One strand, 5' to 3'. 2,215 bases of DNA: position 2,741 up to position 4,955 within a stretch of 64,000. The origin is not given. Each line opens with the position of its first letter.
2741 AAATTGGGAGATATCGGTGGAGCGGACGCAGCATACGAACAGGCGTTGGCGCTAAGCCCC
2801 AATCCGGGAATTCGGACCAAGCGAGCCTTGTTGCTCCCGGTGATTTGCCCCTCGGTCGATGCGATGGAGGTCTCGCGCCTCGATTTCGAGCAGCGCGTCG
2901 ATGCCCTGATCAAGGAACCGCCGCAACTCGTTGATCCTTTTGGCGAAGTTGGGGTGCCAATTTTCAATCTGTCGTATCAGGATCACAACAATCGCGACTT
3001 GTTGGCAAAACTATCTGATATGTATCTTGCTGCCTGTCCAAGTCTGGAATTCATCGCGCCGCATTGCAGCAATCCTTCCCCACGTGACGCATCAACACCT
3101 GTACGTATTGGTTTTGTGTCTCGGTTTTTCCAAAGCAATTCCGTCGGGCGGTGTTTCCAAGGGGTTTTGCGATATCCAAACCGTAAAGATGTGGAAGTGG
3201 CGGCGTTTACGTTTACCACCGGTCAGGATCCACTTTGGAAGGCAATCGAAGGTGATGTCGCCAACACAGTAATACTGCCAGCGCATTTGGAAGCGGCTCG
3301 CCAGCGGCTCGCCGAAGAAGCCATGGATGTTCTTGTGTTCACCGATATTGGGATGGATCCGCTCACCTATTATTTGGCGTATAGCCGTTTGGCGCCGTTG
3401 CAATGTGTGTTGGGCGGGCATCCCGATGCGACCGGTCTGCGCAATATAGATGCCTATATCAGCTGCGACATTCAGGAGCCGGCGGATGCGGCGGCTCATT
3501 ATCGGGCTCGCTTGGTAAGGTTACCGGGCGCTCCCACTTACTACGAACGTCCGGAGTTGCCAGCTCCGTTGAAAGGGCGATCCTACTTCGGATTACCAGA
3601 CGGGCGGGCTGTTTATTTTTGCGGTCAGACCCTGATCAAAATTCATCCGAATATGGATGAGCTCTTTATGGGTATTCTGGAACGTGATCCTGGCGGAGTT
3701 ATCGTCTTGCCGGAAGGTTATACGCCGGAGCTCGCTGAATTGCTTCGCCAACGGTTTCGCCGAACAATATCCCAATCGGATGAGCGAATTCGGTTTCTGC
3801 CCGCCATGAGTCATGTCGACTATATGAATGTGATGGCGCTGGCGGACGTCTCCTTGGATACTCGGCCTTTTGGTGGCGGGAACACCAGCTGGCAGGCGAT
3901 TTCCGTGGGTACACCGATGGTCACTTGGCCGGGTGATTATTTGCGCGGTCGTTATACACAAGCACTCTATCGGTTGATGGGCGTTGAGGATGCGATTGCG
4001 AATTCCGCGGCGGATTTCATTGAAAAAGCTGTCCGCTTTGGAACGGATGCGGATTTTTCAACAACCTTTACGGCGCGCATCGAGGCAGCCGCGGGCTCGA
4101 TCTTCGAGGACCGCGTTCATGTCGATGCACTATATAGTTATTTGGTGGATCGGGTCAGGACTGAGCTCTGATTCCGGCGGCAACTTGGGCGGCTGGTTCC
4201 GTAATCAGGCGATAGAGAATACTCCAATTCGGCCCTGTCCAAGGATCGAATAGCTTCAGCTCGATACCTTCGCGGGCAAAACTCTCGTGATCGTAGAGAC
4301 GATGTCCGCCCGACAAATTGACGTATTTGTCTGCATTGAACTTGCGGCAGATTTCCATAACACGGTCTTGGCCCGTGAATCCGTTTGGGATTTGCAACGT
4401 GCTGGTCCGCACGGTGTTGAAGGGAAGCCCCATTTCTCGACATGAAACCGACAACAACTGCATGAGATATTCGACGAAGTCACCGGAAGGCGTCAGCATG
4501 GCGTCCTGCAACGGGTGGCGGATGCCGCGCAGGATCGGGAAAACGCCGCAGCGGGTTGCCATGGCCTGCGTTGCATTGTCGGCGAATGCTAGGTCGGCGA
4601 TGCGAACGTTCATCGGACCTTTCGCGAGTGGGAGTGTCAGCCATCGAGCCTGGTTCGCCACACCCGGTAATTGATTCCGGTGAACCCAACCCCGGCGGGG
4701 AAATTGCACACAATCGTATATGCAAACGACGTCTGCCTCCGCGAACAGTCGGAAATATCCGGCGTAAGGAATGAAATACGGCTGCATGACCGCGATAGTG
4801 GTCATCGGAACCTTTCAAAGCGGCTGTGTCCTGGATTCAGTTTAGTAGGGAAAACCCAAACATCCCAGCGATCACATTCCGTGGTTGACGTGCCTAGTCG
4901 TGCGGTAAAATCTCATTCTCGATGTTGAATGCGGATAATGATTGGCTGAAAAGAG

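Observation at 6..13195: Two flagellin genes bracketed by four modular TPR-glycosyltransferase fusions from two GT families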

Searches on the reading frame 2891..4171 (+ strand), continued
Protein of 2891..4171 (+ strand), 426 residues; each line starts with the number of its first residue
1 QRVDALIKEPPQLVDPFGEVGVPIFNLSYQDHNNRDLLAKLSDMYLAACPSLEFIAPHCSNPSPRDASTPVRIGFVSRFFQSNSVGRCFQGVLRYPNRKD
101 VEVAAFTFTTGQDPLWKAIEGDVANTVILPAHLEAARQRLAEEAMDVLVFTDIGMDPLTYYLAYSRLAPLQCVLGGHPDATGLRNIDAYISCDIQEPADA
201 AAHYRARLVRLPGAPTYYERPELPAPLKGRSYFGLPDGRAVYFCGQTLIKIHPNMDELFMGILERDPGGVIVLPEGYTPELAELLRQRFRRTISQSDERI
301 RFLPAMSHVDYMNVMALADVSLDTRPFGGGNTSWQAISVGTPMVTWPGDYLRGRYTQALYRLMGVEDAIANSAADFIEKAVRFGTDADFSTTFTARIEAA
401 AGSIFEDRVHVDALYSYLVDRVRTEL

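Call 56: find_encoding_contigs(protein=P0327, flank=10000, max_places=1)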
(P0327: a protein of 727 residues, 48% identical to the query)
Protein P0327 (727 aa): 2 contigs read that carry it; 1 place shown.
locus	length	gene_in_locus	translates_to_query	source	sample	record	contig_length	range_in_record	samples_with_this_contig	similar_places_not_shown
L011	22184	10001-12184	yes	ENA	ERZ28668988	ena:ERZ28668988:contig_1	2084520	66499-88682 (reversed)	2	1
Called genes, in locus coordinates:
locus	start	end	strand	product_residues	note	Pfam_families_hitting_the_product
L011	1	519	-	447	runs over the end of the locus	PF00460:Flg_bb_rod, PF22692:LlgE_F_G_D1, PF07559:FlgE_D2, PF06429:Flg_bbr_C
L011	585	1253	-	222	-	PF03963:FlgD, PF13861:FLgD_tudor, PF13860:FlgD_ig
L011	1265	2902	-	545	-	PF02120:Flg_hook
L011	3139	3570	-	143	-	PF03646:FlaG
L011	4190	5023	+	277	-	PF05721:PhyH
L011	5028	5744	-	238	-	PF00702:Hydrolase, PF13419:HAD_2 (weak), PF13242:Hydrolase_like (weak)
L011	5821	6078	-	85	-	-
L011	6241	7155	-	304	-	-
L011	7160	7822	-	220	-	PF25087:GMPPB_C (weak), PF25084:LbH_EIF2B (weak), PF00132:Hexapep, PF14602:Hexapep_2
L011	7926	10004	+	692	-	PF13432:TPR_16, PF00515:TPR_1, PF13414:TPR_11, PF13432:TPR_16, PF14559:TPR_19, PF00515:TPR_1, PF13414:TPR_11, PF13424:TPR_12, +25 more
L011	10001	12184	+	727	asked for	PF13432:TPR_16 (weak), PF00515:TPR_1 (weak), PF13414:TPR_11 (weak), PF13432:TPR_16, PF00515:TPR_1 (weak), PF23914:TPR_CcmH_CycH (weak), PF13432:TPR_16, PF13844:Glyco_transf_41, +18 more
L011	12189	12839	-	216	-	PF08889:WbqC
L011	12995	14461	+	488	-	PF13424:TPR_12 (weak), PF13432:TPR_16, PF14559:TPR_19 (weak), PF13432:TPR_16 (weak), PF13414:TPR_11, PF00515:TPR_1 (weak), PF13414:TPR_11 (weak), PF00515:TPR_1 (weak), +10 more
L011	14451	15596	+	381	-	PF01041:DegT_DnrJ_EryC1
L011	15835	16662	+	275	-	PF00669:Flagellin_N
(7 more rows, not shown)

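Call 76: list_cluster_members(proteins=[P0312, P0316, P0310, P0295, P0138, P0327, P0319, P0128])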
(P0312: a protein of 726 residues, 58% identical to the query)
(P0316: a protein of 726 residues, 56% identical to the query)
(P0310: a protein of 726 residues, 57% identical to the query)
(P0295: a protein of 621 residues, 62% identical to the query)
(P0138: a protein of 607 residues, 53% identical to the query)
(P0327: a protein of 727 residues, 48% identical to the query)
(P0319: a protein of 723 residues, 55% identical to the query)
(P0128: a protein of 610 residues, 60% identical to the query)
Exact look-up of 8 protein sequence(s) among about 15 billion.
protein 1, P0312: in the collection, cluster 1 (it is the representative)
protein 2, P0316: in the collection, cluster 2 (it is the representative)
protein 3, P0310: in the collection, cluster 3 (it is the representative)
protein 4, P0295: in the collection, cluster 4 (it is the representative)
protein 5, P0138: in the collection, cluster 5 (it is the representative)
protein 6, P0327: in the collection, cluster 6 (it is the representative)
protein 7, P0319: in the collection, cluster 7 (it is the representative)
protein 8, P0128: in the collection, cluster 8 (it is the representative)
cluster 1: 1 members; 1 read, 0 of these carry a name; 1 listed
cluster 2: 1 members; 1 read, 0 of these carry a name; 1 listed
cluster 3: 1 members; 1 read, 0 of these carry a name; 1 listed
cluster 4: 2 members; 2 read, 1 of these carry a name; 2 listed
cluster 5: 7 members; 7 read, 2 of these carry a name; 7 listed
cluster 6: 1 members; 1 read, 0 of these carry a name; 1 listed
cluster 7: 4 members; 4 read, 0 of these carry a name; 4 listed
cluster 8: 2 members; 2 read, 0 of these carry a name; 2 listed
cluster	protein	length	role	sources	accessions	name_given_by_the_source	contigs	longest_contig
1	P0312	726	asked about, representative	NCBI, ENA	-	-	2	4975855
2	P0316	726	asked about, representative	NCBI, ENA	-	-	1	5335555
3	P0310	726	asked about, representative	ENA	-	-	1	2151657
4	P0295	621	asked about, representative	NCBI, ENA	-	-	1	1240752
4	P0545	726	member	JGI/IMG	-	protein O-GlcNAc transferase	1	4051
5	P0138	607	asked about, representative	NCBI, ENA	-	-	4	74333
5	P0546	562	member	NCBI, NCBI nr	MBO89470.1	MAG: hypothetical protein CMP14_08105 [Rickettsiales bacterium] | hypothetical protein [Rickettsiales bacterium]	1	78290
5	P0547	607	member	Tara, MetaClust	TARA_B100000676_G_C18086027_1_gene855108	strand:- start:3637 stop:5460 length:1824 start_codon:yes stop_codon:yes ... | TARA_124_MIX_0.22-3_C18086027_1_gene855108 COG3914 ""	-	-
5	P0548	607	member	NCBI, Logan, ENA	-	-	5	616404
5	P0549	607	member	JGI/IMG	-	-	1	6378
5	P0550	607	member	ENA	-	-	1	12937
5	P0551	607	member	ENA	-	-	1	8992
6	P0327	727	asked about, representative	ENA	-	-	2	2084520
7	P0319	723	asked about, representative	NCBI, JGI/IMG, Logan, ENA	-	-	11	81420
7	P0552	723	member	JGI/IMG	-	-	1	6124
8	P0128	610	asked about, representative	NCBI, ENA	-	-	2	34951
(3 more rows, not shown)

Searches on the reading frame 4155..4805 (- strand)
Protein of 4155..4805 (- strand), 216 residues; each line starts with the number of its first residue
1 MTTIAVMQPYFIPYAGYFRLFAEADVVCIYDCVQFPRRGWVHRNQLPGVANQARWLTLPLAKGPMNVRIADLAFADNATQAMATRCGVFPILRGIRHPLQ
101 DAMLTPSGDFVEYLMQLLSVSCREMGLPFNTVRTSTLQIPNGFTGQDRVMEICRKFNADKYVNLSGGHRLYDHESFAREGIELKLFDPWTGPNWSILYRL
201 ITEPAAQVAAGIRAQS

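Call 3: search_protein_families(library=pfam, proteins=[window:4155-4805:-], max_evalue=0.01)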
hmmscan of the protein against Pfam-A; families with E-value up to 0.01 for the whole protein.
window:4155-4805:- (216 aa): 1 family
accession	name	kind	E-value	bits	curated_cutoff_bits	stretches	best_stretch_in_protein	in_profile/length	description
PF08889.16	WbqC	-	1.7e-35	123.3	21.3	1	8-188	1-185/218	WbqC-like protein family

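Call 9: search_protein_families(library=ncbifam, proteins=[window:4155-4805:-], max_evalue=0.001)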
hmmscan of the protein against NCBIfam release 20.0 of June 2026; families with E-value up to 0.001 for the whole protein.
window:4155-4805:- (216 aa): 0 families

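Call 59: search_solved_structures(query=window:4155-4805:-, max_evalue=1)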
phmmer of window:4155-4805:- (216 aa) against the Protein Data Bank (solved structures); distinct sequences matched with E-value up to 1: 0.
